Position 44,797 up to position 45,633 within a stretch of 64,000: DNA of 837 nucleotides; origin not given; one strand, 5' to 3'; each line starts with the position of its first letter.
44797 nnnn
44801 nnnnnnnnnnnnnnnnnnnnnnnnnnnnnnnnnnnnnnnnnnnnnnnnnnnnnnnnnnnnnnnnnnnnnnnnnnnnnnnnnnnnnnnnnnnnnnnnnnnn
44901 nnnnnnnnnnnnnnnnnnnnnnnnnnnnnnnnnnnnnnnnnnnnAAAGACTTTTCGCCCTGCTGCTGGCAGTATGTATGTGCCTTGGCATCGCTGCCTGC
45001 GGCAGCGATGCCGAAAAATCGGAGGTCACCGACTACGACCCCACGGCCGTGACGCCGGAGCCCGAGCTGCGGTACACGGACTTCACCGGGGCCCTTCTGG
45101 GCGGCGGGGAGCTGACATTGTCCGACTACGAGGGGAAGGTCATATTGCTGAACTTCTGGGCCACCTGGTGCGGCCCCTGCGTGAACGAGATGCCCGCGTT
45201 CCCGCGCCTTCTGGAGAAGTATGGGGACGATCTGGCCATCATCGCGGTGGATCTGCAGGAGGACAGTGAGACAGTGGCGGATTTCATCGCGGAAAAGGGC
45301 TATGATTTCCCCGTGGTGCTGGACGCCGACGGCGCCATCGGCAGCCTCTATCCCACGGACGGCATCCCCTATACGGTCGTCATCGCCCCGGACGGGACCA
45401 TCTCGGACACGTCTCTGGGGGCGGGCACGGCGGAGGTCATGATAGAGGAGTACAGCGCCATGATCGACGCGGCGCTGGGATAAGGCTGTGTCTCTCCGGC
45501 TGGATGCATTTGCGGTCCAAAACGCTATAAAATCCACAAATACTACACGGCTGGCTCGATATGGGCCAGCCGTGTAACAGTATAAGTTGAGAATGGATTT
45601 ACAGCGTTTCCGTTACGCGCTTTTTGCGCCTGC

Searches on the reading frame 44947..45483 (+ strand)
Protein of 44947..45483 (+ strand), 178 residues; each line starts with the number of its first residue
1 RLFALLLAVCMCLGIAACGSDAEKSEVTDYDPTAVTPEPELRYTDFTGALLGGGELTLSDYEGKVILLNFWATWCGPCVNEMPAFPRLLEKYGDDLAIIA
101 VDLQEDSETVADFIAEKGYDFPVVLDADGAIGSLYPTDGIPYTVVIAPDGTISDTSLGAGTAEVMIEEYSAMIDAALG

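Call 30: search_protein_families(library=pfam, proteins=[window:44947-45483:+], max_evalue=0.001)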
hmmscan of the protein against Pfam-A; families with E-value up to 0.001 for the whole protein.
window:44947-45483:+ (178 aa): 5 families
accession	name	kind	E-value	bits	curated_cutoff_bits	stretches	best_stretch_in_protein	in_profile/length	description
PF00578.27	AhpC-TSA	-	4.2e-21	75.6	26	1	44-153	6-122/124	AhpC/TSA family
PF08534.16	Redoxin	-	1.9e-20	73.6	26.6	1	45-170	8-145/148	Redoxin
PF13905.12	Thioredoxin_8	-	6.1e-12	46.2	27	1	63-152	1-94/94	Thioredoxin-like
PF00085.26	Thioredoxin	-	1e-09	38.7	23.5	1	63-113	18-68/103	Thioredoxin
PF13098.12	Thioredoxin_2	-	0.0005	20.8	27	1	62-165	4-100/104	Thioredoxin-like domain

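Call 49: search_protein_families(library=ncbifam, proteins=[window:44947-45483:+], max_evalue=0.001)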
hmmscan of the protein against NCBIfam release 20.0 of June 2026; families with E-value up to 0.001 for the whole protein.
window:44947-45483:+ (178 aa): 13 families
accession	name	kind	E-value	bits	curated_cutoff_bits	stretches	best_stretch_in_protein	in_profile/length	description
NF002854.0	PRK03147.1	subfamily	1.5e-28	99.8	170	1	45-173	44-172/176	thiol-disulfide oxidoreductase ResA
NF041202.1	StoA_CxxC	exception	7.8e-20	71.4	210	1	54-166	44-158/163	endospore biogenesis thiol-disulfide oxidoreductase StoA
NF047696.1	ThlDiSintTplARhiz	equivalog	2.4e-17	63.5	230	1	52-119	86-155/219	thiol:disulfide interchange protein TlpA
TIGR00385.1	dsbE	subfamily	6.3e-16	58.4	123.15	1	62-169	62-167/173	DsbE family thiol:disulfide interchange protein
NF041054.1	WAxxUGC_long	equivalog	1.3e-11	44.4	300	1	39-155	85-197/354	ResA-like WAxxUGC motif-containing protein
TIGR01068.1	thioredoxin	equivalog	3.2e-10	40.1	96.8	1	63-112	14-63/101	thioredoxin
NF011941.0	PRK15412.1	equivalog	2.1e-08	33.9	359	1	62-171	67-174/185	thiol:disulfide interchange protein DsbE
NF008229.0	PRK10996.1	equivalog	4.2e-07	29.8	125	1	62-113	51-102/141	thioredoxin TrxC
NF047697.1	ThioredTrxAClost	equivalog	3.8e-06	27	140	1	64-106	18-60/105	thioredoxin TrxA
NF006898.0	PRK09381.1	equivalog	4.9e-06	26.9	138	1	65-111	23-69/109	thioredoxin TrxA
TIGR01126.1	pdi_dom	equivalog_domain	1e-05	25.7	107.2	1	62-113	13-67/105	protein disulfide-isomerase domain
TIGR01130.1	ER_PDI_fam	subfamily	9.5e-05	22.1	344.25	1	62-106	362-406/476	protein disulfide-isomerase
NF010625.0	PRK14018.1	equivalog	0.00078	18.1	522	1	46-158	41-158/521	bifunctional peptide-methionine (S)-S-oxide reductase MsrA/peptide-methionine (R)-S-oxide reductase MsrB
